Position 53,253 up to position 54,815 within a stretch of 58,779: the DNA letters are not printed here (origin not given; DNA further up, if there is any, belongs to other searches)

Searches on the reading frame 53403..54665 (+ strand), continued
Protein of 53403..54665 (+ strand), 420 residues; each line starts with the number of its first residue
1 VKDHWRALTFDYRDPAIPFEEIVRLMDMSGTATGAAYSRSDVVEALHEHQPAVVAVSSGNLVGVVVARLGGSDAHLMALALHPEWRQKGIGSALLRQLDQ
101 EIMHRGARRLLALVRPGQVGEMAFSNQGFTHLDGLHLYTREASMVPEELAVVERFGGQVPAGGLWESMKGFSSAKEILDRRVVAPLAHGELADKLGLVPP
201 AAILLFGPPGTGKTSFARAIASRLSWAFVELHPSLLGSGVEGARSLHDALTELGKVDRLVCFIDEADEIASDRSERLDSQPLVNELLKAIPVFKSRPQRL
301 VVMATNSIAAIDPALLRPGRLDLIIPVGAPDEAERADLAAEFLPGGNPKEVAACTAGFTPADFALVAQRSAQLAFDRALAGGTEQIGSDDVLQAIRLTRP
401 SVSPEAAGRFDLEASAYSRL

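Call 37: find_encoding_contigs(protein=P0372, flank=6000, max_places=2)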
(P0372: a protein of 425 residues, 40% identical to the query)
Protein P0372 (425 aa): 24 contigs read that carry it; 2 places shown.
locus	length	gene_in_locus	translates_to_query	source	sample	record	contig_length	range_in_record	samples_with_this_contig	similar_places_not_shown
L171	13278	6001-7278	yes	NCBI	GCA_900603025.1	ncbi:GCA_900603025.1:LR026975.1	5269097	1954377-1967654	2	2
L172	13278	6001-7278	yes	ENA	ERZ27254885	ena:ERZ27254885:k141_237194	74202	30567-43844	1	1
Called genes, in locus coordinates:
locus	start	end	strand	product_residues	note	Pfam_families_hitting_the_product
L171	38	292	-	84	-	-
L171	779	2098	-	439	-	PF00872:Transposase_mut, PF10551:MULE (weak)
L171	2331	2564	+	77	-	-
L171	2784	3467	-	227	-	PF01083:Cutinase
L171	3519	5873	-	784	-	PF02190:LON_substr_bdg, PF00004:AAA, PF07728:AAA_5, PF22667:Lon_lid, PF05362:Lon_C, PF13541:ChlI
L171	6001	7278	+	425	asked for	PF00583:Acetyltransf_1, PF13673:Acetyltransf_10 (weak), PF13508:Acetyltransf_7 (weak), PF00004:AAA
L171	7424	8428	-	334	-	PF00756:Esterase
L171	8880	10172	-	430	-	PF00128:Alpha-amylase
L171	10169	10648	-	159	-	PF00383:dCMP_cyt_deam_1, PF14437:MafB19-deam (weak)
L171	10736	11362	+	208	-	PF03061:4HBT (weak)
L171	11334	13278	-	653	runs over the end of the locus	PF13515:FUSC_2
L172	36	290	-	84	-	-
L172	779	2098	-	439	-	PF00872:Transposase_mut, PF10551:MULE (weak)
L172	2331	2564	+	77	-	-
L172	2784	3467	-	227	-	PF01083:Cutinase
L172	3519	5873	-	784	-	PF02190:LON_substr_bdg, PF00004:AAA, PF07728:AAA_5, PF22667:Lon_lid, PF05362:Lon_C, PF13541:ChlI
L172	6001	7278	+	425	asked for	PF00583:Acetyltransf_1, PF13673:Acetyltransf_10 (weak), PF13508:Acetyltransf_7 (weak), PF00004:AAA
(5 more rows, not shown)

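Call 38: find_encoding_contigs(protein=P0297, flank=6000, max_places=2)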
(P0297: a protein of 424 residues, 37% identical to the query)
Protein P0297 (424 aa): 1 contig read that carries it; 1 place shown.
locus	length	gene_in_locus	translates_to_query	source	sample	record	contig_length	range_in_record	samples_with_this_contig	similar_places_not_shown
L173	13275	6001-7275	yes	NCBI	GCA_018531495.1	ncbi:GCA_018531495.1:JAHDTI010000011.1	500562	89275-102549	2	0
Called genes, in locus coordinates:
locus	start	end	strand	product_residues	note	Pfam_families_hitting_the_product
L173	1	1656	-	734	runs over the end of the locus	PF01315:Ald_Xan_dh_C, PF02738:MoCoBD_1, PF20256:MoCoBD_2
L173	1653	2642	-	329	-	PF00941:FAD_binding_5, PF03450:CO_deh_flav_C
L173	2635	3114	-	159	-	PF00111:Fer2, PF13085:Fer2_3 (weak), PF01799:Fer2_2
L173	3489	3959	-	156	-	-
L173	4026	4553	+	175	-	PF13238:AAA_18 (weak), PF13671:AAA_33 (weak)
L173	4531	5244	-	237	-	PF11716:MDMPI_N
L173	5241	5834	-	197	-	PF00440:TetR_N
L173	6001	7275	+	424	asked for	PF00583:Acetyltransf_1, PF13508:Acetyltransf_7 (weak), PF00004:AAA, PF17862:AAA_lid_3 (weak)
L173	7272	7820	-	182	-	PF13302:Acetyltransf_3, PF00583:Acetyltransf_1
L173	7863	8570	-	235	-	PF01903:CbiX (faint)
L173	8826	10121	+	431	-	PF07690:MFS_1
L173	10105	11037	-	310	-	PF01145:Band_7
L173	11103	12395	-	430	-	PF00083:Sugar_tr, PF07690:MFS_1, PF00083:Sugar_tr, PF07690:MFS_1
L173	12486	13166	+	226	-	PF00392:GntR, PF07729:FCD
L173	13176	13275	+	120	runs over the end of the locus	PF09969:DUF2203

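Call 39: find_encoding_contigs(protein=P0132, flank=6000, max_places=2)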
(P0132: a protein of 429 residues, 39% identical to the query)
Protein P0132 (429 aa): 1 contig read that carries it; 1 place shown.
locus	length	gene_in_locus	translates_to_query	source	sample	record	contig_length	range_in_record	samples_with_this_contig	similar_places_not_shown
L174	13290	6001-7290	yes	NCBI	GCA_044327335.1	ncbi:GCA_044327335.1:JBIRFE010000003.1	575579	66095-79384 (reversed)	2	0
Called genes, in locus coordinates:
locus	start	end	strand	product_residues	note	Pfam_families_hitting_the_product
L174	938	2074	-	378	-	PF01494:FAD_binding_3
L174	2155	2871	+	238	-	PF02909:TetR_C_1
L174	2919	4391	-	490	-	PF00135:COesterase, PF20434:BD-FAE, PF07859:Abhydrolase_3, PF00135:COesterase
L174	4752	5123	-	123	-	PF05899:Cupin_3 (weak), PF07883:Cupin_2 (weak)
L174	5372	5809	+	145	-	PF03779:SPW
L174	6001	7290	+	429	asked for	PF00583:Acetyltransf_1 (weak), PF13508:Acetyltransf_7 (weak), PF05496:RuvB_N (weak), PF13191:AAA_16 (faint), PF00004:AAA, PF07728:AAA_5 (weak), PF13521:AAA_28 (faint)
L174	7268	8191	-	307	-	PF00294:PfkB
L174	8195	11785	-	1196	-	PF00251:Glyco_hydro_32N, PF08244:Glyco_hydro_32C, PF06439:3keto-disac_hyd (weak)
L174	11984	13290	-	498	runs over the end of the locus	PF00251:Glyco_hydro_32N, PF08244:Glyco_hydro_32C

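Call 40: predict_structure(alignment_id=A1)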
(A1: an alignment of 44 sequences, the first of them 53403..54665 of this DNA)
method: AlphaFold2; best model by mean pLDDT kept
length: 420 residues; sequences in the alignment: 44
mean_pLDDT: 78.3   pTM: 0.56
mean pLDDT of the five models: 78.3, 72.1, 70.0, 60.2, 56.9
residues with pLDDT >= 90: 53; 70-90: 286; 50-70: 55; < 50: 26
segments of 3 or more residues with pLDDT < 50: 145-168
pLDDT, mean of each block of 10 residues (from residue 1): 72 76 82 66 88 88 90 87 80 81 79 72 68 73 47 32 46 68 79 77 88 80 79 69 81 80 77 61 83 86 88 84 86 87 89 91 85 86 89 94 89 82
secondary structure, 60 per line:
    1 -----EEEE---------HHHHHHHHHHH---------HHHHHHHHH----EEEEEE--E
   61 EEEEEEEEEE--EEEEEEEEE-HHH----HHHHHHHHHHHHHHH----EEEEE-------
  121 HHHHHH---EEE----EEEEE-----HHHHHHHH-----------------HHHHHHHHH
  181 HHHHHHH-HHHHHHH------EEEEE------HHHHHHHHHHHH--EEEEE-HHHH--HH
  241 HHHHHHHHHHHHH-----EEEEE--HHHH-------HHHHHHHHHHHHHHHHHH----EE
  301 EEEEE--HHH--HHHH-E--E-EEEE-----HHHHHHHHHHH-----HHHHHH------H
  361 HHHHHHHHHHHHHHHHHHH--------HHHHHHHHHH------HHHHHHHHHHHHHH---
elements in order: E6-9 H19-29 H39-47 E52-57 E60-70 E73-81 H90-104 E109-113 H121-126 E130-132 E137-141 H147-154 H172-187 H189-195 E202-206 H213-224 E227-231 H233-236 H239-253 E259-263 H266-269 H277-294 E299-305 H313-316 E323-326 H332-342 H348-353 H360-379 H388-397 H404-417

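Call 43: fold_search(model_id=the predicted structure, library=pdb)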
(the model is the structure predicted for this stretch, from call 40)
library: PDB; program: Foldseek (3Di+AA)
matches with E <= 10: 1960; with E <= 0.001: 1579
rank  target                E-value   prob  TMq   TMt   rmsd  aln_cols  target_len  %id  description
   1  7lmz_A                4.9e-19  1.00  0.56  0.33   6.2       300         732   26  Cryo-EM structure of human p97 in complex with Npl4/Ufd1 and Ub6 (Class 1) (released 2021-09-15)
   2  7ln4_E                2.1e-18  1.00  0.55  0.32   4.5       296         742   26  Cryo-EM structure of human p97 in complex with Npl4/Ufd1 and polyubiquitinated Ub-Eos (FOM, Class 3) (released 2021-09-15)
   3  8fcl_A                2.3e-18  1.00  0.50  0.30   3.4       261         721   29  Cryo-EM structure of p97:UBXD1 closed state (released 2023-06-21)
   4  8u8i_A                6.2e-18  1.00  0.54  0.42  13.5       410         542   26  Cdc48-Shp1 unfolding native substrate, Class 4 (released 2024-11-06)
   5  9yrc_D                7.0e-18  1.00  0.54  0.41   3.8       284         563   28  p97Ufd1-Npl4 complex processing poly-ubiquitinated substrate in the presence of ATP (released 2026-03-25)
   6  9mpq_F                8.4e-18  1.00  0.52  0.30   3.2       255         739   29  Cryo-EM structure of VCP (consensus) (released 2025-10-15)
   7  7ln6_F                1.0e-17  1.00  0.54  0.33   2.9       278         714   28  Cryo-EM structure of human p97 in complex with Npl4/Ufd1 and polyubiquitinated Ub-Eos (CHAPSO, Class 2, Open State) (released 2021-09-15)
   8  9p02_E                1.1e-17  1.00  0.51  0.41   3.2       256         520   29  Cryo-EM structure of S. Mansoni p97 bound to compound 739 (released 2025-08-13)
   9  9p07_C                1.1e-17  1.00  0.51  0.42   4.6       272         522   28  Cryo-EM structure of S. Mansoni p97 bound to compound 804 (released 2025-08-13)
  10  9mpv_B                1.3e-17  1.00  0.53  0.40   2.4       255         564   29  Cryo-EM structure of three VCPIP1 VCPIDs bound to VCP (released 2025-10-15)
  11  9ox9_D                1.3e-17  1.00  0.51  0.41   2.9       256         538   29  Cryo-EM structure of S. Mansoni p97 bound to CB-5083 (released 2025-08-13)
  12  7lmz_F                1.3e-17  1.00  0.52  0.32   4.9       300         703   26  Cryo-EM structure of human p97 in complex with Npl4/Ufd1 and Ub6 (Class 1) (released 2021-09-15)
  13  7ln1_B                1.4e-17  1.00  0.55  0.32   3.0       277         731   27  Cryo-EM structure of human p97 in complex with Npl4/Ufd1 and Ub6 (Class 3) (released 2021-09-15)
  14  6g2x                  1.4e-17  1.00  0.52  0.79   3.6       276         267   28  Crystal structure of the p97 D2 domain in a helical split-washer conformation (released 2019-04-10)
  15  7ln4_D                1.5e-17  1.00  0.54  0.32   4.7       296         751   27  Cryo-EM structure of human p97 in complex with Npl4/Ufd1 and polyubiquitinated Ub-Eos (FOM, Class 3) (released 2021-09-15)
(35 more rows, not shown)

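Call 48: search_protein_families(library=pfam, proteins=[L168:1836-2954:+, L168:4819-5910:+, L080:7333-8208:+], max_evalue=0.001)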
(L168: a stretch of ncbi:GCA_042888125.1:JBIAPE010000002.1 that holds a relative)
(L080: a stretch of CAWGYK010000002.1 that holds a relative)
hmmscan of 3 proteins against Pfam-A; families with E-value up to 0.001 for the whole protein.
L168:1836-2954:+ (372 aa): 0 families

L168:4819-5910:+ (363 aa): 0 families

L080:7333-8208:+ (291 aa): 2 families
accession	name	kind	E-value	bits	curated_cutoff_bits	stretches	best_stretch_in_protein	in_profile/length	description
PF02739.22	5_3_exonuc_N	-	6.4e-29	101.2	34.3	1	2-165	1-164/164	5'-3' exonuclease, N-terminal resolvase-like domain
PF01367.25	5_3_exonuc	-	2.6e-17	63.5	40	1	166-265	1-95/97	5'-3' exonuclease, C-terminal SAM fold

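Call 60: search_dna_similar(query=window:53403-54665:+, collection=plasmids, mode=protein, max_evalue=1e-30, max_rows=15)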
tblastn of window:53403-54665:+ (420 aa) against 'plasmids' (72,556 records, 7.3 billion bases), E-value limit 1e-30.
Records with a match: 23; places in all: 27; records where one place covers at least 80% of the query: 21.
Best place of each record, by identity: <60% 23.
By first word of the organism name: Rhodococcus 10; Streptomyces 5; Embleya 2; Arthrobacter 2; Kitasatospora 1; Saccharopolyspora 1; Paenarthrobacter 1; Tsukamurella 1.
By predicted mobility (MOB-suite, as given by PLSDB): non-mobilizable 13; mobilizable 8; conjugative 2.
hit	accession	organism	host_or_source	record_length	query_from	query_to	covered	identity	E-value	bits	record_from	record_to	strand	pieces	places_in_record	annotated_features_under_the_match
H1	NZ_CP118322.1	Rhodococcus sp. DK176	pure culture,crude oil-contaminated soil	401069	4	419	99%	42.4%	7e-90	304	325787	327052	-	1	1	GNAT family N-acetyltransferase | hypothetical protein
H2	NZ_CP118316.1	Rhodococcus sp. DK180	pure culture,crude oil-contaminated soil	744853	4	419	99%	42.4%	7e-90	304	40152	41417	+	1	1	GNAT family N-acetyltransferase | hypothetical protein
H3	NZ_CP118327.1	Rhodococcus sp. DK17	pure culture,crude oil-contaminated soil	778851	4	419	99%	42.4%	8e-90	304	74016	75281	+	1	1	GNAT family N-acetyltransferase | hypothetical protein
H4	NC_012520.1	Rhodococcus opacus B4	-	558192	3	419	99%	41.9%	9e-90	304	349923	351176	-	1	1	bifunctional GNAT family N-acetyltransferase/ATP-binding protein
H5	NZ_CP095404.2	Rhodococcus opacus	Whole organism,nitrophenolics and ...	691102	3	419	99%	41.9%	9e-90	304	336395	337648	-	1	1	bifunctional GNAT family N-acetyltransferase/ATP-binding protein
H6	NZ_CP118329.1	Rhodococcus sp. DK17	pure culture,crude oil-contaminated soil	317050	3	419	99%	41.5%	1e-88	300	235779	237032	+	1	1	GNAT family N-acetyltransferase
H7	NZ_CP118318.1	Rhodococcus sp. DK180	pure culture,crude oil-contaminated soil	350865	3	419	99%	41.5%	1e-88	300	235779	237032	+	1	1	GNAT family N-acetyltransferase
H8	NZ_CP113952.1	Rhodococcus sp. JS3073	culture,soil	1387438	3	419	99%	41.5%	3e-88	300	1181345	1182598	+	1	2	record has no annotation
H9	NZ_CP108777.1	Embleya sp. NBC_00896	-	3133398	35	420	92%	43.5%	1e-86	295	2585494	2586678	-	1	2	none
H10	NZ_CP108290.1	Kitasatospora sp. NBC_00039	-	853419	19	420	96%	41.1%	2e-85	291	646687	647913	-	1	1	bifunctional GNAT family N-acetyltransferase/ATP-binding protein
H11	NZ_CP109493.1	Streptomyces sp. NBC_01435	-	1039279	1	420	100%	38.2%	3e-78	271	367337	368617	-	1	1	record has no annotation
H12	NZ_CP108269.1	Streptomyces sp. NBC_00046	-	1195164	1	420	100%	38.2%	4e-78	270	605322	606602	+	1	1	record has no annotation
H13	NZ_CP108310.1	Streptomyces sp. NBC_00012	-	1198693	1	420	100%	38.2%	4e-78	270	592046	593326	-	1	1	record has no annotation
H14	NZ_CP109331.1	Streptomyces sp. NBC_01590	-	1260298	1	420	100%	38.2%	4e-78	270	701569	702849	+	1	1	record has no annotation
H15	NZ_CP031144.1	Saccharopolyspora pogona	soil,soil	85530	37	420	91%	40.7%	6e-76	264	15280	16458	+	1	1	GNAT family N-acetyltransferase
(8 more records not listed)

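Call 61: search_dna_similar(query=window:53403-54665:+, collection=phages, mode=protein, max_evalue=1e-20, max_rows=10)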
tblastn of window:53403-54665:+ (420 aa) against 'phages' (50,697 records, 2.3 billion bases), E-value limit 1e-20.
No match.

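Call 64: get_annotated_region(hit=H4, flank=6000)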
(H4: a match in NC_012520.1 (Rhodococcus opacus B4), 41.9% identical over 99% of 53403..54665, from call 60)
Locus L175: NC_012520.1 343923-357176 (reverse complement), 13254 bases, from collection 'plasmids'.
description: Rhodococcus opacus B4 plasmid pROB01, complete sequence
organism: Rhodococcus opacus B4 (NCBI taxid 632772)
taxonomy: Bacteria; Actinomycetota; Actinomycetes; Mycobacteriales; Nocardiaceae; Rhodococcus; Rhodococcus opacus; Rhodococcus opacus B4
host: -; source: -; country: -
typing (MOB-suite, as given by PLSDB): mobilizable; relaxase MOBP,MOBP,MOBP
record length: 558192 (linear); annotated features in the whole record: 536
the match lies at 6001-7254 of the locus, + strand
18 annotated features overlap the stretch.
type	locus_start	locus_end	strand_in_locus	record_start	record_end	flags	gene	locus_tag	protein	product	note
CDS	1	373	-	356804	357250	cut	-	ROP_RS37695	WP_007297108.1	MarR family transcriptional regulator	GO:0006355 - regulation of DNA-templated transcription [Evidence IEA]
CDS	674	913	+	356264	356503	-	-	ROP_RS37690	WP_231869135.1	hypothetical protein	-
CDS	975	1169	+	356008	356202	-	-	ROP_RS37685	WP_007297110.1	hypothetical protein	-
CDS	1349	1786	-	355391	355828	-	-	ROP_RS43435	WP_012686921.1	hypothetical protein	-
CDS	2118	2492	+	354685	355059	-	-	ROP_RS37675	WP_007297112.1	hypothetical protein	-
CDS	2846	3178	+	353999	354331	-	-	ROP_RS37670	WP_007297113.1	cupin domain-containing protein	-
CDS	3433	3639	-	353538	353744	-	-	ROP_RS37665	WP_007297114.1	hypothetical protein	-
CDS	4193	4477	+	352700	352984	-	-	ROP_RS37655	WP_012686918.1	hypothetical protein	-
CDS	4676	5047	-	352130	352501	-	-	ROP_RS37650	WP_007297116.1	hypothetical protein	-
CDS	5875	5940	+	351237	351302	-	-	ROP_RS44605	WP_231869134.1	hypothetical protein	-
CDS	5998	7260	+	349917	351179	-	-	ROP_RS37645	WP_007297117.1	bifunctional GNAT family N-acetyltransferase/ATP-binding protein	-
CDS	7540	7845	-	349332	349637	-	-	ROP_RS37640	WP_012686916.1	hypothetical protein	-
CDS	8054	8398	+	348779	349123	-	-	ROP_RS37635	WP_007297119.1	hypothetical protein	-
CDS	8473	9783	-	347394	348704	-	-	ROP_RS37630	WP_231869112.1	hypothetical protein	-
CDS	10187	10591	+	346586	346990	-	-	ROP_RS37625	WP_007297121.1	DUF5319 domain-containing protein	-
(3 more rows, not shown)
